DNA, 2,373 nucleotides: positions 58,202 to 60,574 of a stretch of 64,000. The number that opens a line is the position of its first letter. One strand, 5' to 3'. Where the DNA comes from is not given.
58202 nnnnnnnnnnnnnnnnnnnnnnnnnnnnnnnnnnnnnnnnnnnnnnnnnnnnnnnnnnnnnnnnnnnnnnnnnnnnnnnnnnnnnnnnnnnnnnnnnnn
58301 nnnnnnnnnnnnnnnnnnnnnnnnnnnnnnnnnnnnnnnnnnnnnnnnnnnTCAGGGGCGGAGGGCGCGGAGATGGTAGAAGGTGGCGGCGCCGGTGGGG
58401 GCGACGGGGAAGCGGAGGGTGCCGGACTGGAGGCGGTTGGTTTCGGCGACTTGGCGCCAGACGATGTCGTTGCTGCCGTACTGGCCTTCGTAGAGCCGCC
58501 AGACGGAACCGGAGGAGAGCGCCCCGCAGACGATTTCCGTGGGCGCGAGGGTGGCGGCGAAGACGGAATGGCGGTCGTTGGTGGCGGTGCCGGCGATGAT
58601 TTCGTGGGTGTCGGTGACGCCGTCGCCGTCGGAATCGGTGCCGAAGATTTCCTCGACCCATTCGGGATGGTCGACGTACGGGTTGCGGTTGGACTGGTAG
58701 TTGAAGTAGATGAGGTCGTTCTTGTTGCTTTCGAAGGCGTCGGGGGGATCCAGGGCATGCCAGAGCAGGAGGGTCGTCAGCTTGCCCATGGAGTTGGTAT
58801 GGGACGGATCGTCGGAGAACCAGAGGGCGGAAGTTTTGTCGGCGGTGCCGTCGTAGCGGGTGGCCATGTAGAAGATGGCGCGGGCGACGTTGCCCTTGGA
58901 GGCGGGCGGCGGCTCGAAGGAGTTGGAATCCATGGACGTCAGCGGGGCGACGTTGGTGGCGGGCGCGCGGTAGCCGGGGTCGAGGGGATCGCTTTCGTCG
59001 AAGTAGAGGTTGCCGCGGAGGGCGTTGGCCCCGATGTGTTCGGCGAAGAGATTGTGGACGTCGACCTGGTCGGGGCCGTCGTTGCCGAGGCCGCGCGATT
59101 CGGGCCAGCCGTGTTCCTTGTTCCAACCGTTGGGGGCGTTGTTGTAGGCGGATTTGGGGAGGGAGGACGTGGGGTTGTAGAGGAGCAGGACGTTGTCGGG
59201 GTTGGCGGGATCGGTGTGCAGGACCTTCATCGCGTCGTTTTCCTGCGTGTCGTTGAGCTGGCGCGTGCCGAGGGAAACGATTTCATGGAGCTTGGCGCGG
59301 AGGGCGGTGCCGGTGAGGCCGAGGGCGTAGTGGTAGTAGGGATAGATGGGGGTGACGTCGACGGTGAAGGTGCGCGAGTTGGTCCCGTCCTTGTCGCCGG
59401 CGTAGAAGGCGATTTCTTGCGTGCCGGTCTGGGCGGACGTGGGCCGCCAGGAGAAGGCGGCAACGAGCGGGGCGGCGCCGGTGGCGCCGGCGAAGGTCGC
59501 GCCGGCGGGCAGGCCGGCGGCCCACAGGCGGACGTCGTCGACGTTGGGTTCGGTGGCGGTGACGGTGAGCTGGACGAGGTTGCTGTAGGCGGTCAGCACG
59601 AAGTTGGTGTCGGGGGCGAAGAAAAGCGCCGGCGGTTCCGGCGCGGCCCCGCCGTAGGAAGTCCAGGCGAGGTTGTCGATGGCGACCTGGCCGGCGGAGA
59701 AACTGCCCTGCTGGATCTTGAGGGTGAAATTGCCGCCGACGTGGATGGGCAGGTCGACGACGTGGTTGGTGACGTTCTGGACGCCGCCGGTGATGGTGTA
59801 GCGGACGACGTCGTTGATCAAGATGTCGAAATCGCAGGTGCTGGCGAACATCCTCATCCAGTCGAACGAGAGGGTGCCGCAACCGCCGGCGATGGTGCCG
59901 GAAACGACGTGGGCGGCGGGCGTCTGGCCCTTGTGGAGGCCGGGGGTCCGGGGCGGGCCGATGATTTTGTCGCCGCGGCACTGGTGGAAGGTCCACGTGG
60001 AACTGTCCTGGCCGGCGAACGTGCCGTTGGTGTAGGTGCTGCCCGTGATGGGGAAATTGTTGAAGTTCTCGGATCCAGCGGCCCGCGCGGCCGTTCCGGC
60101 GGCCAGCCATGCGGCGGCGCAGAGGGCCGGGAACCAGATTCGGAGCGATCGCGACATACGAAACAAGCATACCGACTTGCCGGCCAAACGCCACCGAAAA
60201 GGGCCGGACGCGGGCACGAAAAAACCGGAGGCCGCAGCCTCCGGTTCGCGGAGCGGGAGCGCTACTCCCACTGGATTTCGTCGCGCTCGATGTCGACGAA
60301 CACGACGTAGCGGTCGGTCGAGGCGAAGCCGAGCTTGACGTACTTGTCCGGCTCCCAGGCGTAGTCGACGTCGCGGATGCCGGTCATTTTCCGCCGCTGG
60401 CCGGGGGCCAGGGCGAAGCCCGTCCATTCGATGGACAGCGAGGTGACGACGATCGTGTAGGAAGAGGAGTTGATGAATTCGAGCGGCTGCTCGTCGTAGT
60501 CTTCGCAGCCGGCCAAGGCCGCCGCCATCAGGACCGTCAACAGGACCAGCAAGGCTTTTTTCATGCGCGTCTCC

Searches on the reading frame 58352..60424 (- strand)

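Call 78: search_protein_families(library=pfam, proteins=[window:58352-60424:-], max_evalue=0.00001)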
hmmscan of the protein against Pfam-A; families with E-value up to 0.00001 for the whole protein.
window:58352-60424:- (690 aa): 1 family
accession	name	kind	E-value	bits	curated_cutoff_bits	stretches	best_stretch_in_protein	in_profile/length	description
PF04231.19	Endonuclease_1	-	6.7e-30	105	25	1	394-588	39-235/235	Endonuclease I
